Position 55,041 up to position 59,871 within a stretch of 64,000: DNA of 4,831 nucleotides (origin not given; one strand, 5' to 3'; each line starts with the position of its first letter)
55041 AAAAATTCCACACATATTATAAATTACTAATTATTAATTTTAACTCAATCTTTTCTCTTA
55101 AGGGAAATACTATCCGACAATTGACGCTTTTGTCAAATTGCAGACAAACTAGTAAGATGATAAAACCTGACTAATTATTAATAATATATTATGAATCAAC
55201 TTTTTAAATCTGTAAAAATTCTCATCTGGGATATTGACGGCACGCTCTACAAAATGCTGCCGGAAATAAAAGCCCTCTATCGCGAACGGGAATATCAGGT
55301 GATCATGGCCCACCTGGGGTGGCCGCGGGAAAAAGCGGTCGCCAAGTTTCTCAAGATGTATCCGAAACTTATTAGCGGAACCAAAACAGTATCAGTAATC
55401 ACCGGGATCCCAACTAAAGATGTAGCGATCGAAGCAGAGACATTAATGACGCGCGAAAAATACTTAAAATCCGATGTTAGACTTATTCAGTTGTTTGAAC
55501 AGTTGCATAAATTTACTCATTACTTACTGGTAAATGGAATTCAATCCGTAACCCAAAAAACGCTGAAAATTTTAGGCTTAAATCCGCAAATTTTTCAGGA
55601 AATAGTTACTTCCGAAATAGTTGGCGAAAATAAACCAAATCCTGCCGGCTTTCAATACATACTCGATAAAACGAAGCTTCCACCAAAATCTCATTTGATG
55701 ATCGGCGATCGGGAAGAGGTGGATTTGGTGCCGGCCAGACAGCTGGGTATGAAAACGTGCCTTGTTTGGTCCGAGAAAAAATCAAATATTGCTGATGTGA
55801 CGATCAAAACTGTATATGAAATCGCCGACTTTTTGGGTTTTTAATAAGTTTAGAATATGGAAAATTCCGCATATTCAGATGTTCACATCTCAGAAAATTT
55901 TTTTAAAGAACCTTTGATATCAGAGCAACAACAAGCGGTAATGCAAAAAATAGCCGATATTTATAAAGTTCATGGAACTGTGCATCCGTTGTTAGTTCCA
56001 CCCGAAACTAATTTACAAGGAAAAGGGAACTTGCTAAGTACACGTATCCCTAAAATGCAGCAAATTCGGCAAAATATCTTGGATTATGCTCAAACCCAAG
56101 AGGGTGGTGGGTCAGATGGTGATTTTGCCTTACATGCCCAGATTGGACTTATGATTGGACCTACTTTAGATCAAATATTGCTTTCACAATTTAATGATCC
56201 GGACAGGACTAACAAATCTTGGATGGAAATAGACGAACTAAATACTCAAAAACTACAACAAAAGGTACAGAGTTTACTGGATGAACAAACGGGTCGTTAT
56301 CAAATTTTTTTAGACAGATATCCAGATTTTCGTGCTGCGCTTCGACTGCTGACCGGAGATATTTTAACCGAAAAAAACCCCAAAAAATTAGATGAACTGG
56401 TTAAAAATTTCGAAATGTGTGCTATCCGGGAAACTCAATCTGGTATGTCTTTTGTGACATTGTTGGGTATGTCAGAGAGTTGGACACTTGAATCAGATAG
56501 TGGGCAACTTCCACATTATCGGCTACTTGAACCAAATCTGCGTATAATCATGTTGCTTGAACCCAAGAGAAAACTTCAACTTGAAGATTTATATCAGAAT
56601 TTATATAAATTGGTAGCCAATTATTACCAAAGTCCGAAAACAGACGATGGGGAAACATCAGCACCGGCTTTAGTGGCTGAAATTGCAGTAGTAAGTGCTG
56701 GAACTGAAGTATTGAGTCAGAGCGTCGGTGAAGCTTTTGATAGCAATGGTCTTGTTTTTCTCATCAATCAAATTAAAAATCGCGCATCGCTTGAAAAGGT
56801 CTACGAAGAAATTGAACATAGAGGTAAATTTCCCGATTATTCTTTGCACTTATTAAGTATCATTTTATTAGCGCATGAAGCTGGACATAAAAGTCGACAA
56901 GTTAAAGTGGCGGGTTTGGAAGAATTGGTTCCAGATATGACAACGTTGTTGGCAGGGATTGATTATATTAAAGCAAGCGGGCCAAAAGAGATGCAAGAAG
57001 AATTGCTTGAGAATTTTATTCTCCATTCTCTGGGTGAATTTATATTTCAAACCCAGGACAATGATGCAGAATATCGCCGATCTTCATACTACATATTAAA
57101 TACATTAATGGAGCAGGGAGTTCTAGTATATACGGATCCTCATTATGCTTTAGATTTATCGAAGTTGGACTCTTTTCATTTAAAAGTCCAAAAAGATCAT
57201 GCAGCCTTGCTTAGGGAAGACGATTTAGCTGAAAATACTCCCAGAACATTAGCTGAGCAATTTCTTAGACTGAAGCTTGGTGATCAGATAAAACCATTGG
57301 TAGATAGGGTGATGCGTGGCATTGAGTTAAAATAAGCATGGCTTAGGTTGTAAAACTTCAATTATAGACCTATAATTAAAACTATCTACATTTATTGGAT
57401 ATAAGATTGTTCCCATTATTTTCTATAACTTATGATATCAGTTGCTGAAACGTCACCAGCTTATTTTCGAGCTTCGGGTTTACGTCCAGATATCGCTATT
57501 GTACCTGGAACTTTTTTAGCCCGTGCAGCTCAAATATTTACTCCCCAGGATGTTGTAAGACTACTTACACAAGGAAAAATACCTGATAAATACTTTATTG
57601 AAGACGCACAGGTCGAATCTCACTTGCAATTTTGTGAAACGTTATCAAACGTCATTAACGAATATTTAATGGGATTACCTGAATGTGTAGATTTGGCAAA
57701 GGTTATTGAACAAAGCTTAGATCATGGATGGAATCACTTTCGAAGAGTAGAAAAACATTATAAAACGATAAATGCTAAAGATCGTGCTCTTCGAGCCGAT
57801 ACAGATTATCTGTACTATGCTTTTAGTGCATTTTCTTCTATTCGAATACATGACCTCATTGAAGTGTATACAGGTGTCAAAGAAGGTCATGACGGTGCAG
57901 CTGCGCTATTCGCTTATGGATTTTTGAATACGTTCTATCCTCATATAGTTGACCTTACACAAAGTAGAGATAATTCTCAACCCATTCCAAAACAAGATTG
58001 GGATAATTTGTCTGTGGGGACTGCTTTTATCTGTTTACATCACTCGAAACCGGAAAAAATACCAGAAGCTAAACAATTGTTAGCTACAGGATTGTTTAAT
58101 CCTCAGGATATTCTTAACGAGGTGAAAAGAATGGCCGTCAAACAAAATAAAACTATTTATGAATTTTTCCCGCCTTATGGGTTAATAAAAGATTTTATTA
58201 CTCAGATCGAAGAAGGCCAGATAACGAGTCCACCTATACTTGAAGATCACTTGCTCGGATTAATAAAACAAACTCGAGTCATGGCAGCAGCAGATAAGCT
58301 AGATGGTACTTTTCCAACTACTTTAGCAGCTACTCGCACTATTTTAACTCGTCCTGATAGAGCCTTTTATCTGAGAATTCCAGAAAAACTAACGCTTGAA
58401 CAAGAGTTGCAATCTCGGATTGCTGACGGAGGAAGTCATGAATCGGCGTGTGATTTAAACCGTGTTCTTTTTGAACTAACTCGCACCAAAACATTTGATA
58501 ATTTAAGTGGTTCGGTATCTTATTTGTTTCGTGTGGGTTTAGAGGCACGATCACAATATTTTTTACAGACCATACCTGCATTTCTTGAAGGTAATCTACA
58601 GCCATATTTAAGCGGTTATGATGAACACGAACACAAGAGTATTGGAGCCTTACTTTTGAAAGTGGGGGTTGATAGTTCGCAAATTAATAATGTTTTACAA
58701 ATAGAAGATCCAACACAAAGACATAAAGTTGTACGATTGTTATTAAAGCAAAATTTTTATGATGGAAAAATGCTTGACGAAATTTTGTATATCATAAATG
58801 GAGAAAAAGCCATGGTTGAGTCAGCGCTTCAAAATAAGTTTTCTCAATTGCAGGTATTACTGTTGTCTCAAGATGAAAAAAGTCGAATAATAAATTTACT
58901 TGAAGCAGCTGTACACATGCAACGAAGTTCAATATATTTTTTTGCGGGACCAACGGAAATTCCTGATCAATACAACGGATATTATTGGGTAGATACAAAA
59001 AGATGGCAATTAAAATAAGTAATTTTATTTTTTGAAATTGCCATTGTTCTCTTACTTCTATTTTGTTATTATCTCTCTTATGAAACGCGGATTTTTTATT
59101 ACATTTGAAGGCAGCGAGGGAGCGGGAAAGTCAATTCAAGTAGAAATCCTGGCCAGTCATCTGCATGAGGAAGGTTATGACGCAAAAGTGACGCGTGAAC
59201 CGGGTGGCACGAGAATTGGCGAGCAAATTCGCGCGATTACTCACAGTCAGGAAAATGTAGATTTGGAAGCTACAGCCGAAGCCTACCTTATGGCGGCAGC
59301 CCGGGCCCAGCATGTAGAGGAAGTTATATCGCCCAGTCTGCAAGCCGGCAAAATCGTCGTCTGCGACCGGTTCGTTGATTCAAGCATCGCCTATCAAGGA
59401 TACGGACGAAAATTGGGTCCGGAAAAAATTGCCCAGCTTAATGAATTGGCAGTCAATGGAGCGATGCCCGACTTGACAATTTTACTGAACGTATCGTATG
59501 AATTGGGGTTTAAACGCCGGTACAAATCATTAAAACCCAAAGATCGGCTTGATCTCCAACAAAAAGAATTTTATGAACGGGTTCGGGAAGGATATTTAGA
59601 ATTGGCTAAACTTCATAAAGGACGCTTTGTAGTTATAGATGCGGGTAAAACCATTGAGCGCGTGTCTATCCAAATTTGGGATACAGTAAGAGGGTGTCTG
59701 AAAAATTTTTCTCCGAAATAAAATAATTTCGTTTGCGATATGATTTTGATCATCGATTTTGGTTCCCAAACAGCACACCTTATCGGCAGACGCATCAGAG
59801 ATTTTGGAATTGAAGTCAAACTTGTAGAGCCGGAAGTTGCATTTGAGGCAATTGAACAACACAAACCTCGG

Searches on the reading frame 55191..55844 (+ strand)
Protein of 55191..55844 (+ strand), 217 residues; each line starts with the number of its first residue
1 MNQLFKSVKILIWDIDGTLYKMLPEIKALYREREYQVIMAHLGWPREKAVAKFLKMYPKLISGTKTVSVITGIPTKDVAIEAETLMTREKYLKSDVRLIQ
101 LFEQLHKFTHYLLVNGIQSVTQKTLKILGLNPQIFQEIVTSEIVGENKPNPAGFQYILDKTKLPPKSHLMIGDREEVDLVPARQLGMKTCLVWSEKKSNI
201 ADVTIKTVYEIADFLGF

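Call 82: search_protein_families(library=pfam, proteins=[window:55191-55844:+], max_evalue=0.0001)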
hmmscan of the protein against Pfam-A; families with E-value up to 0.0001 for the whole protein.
window:55191-55844:+ (217 aa): 3 families
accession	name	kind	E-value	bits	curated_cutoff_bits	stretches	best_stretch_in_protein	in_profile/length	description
PF00702.32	Hydrolase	-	6.2e-16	59.8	26.4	1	8-186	1-191/191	haloacid dehalogenase-like hydrolase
PF13419.12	HAD_2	-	1.4e-12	48.5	23.8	1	11-192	1-178/178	Haloacid dehalogenase-like hydrolase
PF13242.12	Hydrolase_like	-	8.2e-10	38.9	22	1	147-198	3-54/75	HAD-hyrolase-like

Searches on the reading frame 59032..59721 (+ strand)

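Call 82: search_protein_families(library=pfam, proteins=[window:59032-59721:+], max_evalue=0.0001)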
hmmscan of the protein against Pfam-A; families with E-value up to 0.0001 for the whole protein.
window:59032-59721:+ (229 aa): 2 families
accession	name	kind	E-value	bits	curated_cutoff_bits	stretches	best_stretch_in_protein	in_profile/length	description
PF02223.23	Thymidylate_kin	-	5.2e-52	176.7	27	1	25-215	1-185/185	Thymidylate kinase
PF13521.12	AAA_28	-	1.5e-05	25.7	27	1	23-183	2-148/164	AAA domain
